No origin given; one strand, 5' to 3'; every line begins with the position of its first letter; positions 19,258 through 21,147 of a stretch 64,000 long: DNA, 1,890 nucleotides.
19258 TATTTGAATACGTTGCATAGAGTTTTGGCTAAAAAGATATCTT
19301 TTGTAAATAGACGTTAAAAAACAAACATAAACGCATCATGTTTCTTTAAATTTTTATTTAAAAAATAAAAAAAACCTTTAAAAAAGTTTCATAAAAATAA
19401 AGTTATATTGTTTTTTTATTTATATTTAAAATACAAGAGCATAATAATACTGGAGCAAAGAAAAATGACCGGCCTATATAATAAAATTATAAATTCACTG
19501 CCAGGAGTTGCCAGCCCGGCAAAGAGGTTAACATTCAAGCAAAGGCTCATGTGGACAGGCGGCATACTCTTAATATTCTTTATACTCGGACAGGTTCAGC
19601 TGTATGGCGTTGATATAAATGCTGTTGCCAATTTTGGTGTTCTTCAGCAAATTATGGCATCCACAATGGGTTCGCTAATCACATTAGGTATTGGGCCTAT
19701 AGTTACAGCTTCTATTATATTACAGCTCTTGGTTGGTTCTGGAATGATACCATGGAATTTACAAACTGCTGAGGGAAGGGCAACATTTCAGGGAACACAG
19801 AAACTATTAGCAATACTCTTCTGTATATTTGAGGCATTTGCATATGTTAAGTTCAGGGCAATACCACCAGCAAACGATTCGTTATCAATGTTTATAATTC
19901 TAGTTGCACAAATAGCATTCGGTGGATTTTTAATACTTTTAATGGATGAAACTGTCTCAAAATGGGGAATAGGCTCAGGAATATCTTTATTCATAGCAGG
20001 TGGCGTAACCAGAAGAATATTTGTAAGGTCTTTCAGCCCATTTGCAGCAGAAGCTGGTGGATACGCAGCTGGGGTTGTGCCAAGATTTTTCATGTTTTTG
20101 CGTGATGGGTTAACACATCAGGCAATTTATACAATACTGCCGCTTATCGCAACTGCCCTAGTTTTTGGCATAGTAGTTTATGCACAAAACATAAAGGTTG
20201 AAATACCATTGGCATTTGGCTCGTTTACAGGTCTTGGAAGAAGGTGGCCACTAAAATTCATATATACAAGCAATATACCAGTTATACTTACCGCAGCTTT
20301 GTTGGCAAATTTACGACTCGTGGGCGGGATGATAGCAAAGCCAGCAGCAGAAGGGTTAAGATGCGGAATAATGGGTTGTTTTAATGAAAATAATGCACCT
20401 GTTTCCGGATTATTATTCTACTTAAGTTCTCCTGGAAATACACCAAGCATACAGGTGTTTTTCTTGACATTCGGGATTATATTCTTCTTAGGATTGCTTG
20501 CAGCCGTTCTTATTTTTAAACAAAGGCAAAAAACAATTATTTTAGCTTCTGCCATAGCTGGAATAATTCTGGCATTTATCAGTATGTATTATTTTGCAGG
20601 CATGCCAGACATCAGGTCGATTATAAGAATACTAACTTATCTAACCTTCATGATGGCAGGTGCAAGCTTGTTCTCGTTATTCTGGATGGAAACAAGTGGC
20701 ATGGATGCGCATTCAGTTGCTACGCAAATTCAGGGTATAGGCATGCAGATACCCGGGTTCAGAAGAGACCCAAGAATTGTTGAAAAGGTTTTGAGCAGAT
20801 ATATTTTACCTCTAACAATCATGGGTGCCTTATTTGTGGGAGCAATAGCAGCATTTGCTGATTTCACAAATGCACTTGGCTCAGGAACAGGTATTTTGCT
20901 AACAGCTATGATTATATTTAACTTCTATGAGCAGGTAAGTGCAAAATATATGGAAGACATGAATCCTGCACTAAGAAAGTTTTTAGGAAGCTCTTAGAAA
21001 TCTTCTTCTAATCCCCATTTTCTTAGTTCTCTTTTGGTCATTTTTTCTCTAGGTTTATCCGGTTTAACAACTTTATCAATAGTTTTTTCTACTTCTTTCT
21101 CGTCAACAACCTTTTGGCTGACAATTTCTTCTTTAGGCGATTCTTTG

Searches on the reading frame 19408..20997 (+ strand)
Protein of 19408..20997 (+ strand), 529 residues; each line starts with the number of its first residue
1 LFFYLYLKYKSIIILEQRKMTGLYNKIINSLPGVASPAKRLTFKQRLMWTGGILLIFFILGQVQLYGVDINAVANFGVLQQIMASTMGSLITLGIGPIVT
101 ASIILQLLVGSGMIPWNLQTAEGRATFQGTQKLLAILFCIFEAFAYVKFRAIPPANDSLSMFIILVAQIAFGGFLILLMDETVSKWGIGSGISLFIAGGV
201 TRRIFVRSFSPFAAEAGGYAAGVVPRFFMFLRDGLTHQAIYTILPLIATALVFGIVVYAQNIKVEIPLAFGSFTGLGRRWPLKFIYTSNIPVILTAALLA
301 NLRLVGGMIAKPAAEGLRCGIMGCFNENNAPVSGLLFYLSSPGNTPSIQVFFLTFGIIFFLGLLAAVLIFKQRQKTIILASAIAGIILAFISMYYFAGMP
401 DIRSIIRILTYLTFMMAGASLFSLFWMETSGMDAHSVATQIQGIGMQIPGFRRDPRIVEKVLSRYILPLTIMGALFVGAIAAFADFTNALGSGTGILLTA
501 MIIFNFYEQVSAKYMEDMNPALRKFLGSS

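Call 12: search_protein_families(library=pfam, proteins=[window:19408-20997:+], max_evalue=0.001)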
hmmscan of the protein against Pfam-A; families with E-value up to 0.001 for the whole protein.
window:19408-20997:+ (529 aa): 2 families
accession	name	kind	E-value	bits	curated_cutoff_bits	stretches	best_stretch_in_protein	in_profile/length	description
PF00344.25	SecY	-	1.7e-58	198.9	32.2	1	89-507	1-306/306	SecY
PF10559.14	Plug_translocon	-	0.0001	22.4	22.1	1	55-87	1-34/35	Plug domain of Sec61p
